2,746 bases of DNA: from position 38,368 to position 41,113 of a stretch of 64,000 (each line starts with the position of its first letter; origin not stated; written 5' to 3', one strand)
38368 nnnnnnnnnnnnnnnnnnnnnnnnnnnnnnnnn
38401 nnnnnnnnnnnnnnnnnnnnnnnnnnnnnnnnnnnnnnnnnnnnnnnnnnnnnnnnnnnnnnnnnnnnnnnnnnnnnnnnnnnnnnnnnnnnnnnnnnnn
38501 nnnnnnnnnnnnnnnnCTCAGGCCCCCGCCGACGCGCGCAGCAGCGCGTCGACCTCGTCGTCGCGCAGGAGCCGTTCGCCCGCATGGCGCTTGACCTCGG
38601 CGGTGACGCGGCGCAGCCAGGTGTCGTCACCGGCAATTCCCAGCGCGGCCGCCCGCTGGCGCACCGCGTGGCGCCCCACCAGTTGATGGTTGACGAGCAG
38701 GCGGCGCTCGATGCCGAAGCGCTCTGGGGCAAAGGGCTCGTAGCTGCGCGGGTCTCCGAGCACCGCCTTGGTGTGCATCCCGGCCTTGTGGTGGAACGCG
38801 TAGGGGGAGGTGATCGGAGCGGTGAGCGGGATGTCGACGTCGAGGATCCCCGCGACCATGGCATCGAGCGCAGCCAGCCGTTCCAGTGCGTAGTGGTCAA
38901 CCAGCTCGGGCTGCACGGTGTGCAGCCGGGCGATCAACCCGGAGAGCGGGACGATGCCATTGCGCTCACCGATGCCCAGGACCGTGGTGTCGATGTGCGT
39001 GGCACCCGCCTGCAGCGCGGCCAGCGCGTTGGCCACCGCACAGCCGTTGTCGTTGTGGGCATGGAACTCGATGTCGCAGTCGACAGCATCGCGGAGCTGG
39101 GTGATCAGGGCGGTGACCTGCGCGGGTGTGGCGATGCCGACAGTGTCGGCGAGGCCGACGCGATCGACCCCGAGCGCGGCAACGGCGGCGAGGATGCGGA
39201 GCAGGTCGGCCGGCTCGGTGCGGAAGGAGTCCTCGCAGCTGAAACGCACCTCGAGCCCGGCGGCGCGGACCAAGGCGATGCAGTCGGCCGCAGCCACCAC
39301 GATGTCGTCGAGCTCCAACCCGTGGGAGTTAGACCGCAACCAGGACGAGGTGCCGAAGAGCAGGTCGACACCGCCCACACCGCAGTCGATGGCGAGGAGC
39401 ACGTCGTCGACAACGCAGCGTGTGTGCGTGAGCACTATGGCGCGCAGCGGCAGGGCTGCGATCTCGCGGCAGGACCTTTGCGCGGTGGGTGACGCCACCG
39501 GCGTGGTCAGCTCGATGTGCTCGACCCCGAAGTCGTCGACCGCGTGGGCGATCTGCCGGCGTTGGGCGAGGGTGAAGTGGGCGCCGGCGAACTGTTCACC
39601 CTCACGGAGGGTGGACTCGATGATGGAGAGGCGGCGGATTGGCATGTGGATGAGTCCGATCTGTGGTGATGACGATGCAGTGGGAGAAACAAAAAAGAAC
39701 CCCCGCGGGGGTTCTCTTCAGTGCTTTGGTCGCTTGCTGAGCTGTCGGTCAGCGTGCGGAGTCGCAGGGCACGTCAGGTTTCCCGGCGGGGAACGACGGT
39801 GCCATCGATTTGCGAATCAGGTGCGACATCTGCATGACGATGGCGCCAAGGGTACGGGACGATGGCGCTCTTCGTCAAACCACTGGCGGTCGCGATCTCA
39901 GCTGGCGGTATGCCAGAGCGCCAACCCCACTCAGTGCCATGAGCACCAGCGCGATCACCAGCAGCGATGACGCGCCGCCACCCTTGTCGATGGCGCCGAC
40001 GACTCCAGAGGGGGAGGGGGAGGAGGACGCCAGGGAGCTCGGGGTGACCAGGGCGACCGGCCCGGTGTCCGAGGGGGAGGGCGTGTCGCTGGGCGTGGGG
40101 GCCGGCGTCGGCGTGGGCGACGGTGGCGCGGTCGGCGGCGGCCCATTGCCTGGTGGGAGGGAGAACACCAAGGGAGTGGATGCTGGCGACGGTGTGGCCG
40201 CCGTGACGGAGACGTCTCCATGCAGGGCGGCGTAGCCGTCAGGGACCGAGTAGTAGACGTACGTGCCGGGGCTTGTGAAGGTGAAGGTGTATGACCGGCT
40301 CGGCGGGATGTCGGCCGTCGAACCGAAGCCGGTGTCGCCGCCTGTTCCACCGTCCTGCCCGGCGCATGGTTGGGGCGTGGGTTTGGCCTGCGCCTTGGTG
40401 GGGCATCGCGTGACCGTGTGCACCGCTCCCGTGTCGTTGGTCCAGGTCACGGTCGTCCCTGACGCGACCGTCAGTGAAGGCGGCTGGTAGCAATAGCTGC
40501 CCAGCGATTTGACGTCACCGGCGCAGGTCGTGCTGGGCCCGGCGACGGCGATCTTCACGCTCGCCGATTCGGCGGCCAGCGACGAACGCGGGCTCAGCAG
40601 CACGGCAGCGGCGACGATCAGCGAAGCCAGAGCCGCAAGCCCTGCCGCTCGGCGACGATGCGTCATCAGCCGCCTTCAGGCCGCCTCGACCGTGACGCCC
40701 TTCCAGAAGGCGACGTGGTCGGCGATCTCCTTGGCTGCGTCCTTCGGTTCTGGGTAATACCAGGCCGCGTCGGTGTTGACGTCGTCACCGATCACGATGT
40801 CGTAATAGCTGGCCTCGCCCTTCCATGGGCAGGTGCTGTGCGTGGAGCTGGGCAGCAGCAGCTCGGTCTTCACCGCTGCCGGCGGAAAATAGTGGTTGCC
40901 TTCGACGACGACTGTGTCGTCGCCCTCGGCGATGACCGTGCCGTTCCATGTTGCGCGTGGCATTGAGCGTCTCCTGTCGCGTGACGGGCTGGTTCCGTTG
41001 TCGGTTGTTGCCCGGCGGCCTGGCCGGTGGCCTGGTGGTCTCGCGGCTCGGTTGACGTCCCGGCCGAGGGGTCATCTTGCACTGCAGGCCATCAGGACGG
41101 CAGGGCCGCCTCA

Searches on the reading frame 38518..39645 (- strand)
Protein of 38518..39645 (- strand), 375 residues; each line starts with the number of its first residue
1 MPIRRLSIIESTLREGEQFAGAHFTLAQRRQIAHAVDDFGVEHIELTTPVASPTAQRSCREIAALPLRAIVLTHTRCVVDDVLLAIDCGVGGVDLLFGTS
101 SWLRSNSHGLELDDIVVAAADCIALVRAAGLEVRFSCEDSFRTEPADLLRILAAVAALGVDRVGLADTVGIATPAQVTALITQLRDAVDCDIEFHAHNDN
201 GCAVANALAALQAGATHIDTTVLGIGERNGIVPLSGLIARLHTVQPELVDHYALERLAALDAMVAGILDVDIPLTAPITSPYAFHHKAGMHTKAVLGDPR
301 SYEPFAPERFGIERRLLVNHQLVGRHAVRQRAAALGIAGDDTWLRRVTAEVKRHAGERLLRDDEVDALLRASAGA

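Call 3: search_protein_families(library=pfam, proteins=[window:38518-39645:-], max_evalue=0.01)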
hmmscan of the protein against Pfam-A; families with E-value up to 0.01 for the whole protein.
window:38518-39645:- (375 aa): 2 families
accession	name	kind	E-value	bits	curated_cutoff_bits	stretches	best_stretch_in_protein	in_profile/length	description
PF00682.25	HMGL-like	-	1.2e-72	244.8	29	1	6-264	2-260/260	HMGL-like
PF22617.1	HCS_D2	-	5.4e-24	84.8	27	1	278-357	1-80/82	Homocitrate synthase post-HMGL domain-like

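Call 4: search_protein_families(library=ncbifam, proteins=[window:38518-39645:-], max_evalue=0.001)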
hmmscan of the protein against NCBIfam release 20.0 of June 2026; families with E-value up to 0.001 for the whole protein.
window:38518-39645:- (375 aa): 29 families (the best 25 are shown)
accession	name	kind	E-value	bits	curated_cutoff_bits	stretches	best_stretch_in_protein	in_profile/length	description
TIGR02146.1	LysS_fung_arch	equivalog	2.2e-123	411.9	413.55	1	8-353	1-344/344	homocitrate synthase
NF002085.0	PRK00915.1-2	subfamily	3.3e-93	313.1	517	1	4-370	12-377/504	2-isopropylmalate synthase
TIGR02660.1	nifV_homocitr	equivalog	1.9e-75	254.5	462.9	1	7-358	3-354/365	homocitrate synthase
TIGR02090.1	LEU1_arch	subfamily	8e-71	239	484.75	1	7-355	2-348/363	isopropylmalate/citramalate/homocitrate synthases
NF002086.0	PRK00915.1-3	equivalog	2.5e-57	194.5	532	1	4-370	5-382/516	2-isopropylmalate synthase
NF041069.1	IPMS_Sufob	equivalog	3e-56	191.3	600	1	7-358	2-355/371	isopropylmalate synthase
TIGR00973.1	leuA_bact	equivalog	2e-55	188.2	598.7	1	5-358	1-364/494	2-isopropylmalate synthase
NF002088.0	PRK00915.1-5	equivalog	1.2e-50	172.4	697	1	4-369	2-378/514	2-isopropylmalate synthase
NF002084.0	PRK00915.1-1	equivalog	1.4e-50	172.4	748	1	5-349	4-358/523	2-isopropylmalate synthase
NF002087.0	PRK00915.1-4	equivalog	4.8e-50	170.5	729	1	5-369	6-382/516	2-isopropylmalate synthase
TIGR00977.1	citramal_synth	equivalog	1.4e-45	155.6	450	1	6-341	2-350/526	citramalate synthase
NF042433.1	CitmalDyn_Leptosp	equivalog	6.1e-25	87.8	950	1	5-348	7-358/514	(R)-citramalate synthase CimA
NF006049.0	PRK08195.1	subfamily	1.8e-23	83.2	229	1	120-256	122-261/344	4-hyroxy-2-oxovalerate/4-hydroxy-2-oxopentanoic acid aldolase,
TIGR03217.1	4OH_2_O_val_ald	equivalog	1.1e-19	70.8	286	1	122-254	119-254/334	4-hydroxy-2-oxovalerate aldolase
NF042434.1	IPMS_Lepto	equivalog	8.4e-18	64.5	500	1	6-295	6-305/374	2-isopropylmalate synthase LeuA2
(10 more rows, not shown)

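Call 24: find_encoding_contigs(protein=window:38518-39645:-, flank=6000, max_places=10)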
Protein window:38518-39645:- (375 aa): 2 contigs read that carry it; 2 places shown.
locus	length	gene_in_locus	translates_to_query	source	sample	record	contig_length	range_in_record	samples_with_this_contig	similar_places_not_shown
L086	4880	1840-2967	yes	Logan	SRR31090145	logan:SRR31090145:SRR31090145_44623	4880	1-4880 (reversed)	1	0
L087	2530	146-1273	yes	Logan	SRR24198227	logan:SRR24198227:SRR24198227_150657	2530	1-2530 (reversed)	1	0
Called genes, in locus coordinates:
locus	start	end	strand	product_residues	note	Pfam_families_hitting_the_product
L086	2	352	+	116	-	?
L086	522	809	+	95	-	PF04248:NTP_transf_9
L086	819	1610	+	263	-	-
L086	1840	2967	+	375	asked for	PF00682:HMGL-like, PF22617:HCS_D2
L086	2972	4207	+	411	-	PF00330:Aconitase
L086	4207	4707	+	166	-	PF00694:Aconitase_C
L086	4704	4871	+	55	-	PF21344:Zn_ribbon_LysW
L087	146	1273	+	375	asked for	PF00682:HMGL-like, PF22617:HCS_D2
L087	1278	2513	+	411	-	PF00330:Aconitase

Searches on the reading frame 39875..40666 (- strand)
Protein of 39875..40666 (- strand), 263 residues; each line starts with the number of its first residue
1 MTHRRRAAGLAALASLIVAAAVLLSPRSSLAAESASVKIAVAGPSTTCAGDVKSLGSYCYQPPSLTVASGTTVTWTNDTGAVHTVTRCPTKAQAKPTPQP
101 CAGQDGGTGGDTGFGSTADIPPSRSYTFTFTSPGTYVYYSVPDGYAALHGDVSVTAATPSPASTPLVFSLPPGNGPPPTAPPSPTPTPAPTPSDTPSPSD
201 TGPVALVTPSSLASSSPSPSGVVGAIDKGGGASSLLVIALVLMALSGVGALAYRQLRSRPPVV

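Call 3: search_protein_families(library=pfam, proteins=[window:39875-40666:-], max_evalue=0.01)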
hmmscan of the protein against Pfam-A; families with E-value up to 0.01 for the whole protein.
window:39875-40666:- (263 aa): 1 family
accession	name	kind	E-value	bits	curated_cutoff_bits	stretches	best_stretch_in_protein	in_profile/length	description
PF00127.26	Copper-bind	-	3.6e-05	24.6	21.2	1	56-154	10-98/99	Copper binding proteins, plastocyanin/azurin family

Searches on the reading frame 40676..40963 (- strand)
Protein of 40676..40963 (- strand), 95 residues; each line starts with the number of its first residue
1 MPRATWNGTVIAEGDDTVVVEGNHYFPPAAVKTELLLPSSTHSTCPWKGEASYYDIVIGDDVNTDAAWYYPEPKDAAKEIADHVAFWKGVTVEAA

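Call 3: search_protein_families(library=pfam, proteins=[window:40676-40963:-], max_evalue=0.01)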
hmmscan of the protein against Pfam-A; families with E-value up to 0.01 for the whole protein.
window:40676-40963:- (95 aa): 1 family
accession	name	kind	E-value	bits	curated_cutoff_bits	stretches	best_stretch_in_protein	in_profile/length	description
PF04248.19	NTP_transf_9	-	6.8e-35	119.2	22.1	1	3-88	2-92/93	Domain of unknown function (DUF427)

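Call 23: find_encoding_contigs(protein=window:40676-40963:-, flank=6000, max_places=10)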
Protein window:40676-40963:- (95 aa): 1 contig read that carries it; 1 place shown.
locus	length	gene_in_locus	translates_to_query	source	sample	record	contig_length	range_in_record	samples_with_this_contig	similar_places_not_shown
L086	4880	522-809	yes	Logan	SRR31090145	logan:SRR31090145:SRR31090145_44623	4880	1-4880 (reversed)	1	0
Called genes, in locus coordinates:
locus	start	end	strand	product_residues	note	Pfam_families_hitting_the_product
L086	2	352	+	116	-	?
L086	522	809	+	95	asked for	PF04248:NTP_transf_9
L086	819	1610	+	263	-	-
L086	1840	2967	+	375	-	PF00682:HMGL-like, PF22617:HCS_D2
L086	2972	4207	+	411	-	PF00330:Aconitase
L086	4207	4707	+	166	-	PF00694:Aconitase_C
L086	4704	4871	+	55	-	PF21344:Zn_ribbon_LysW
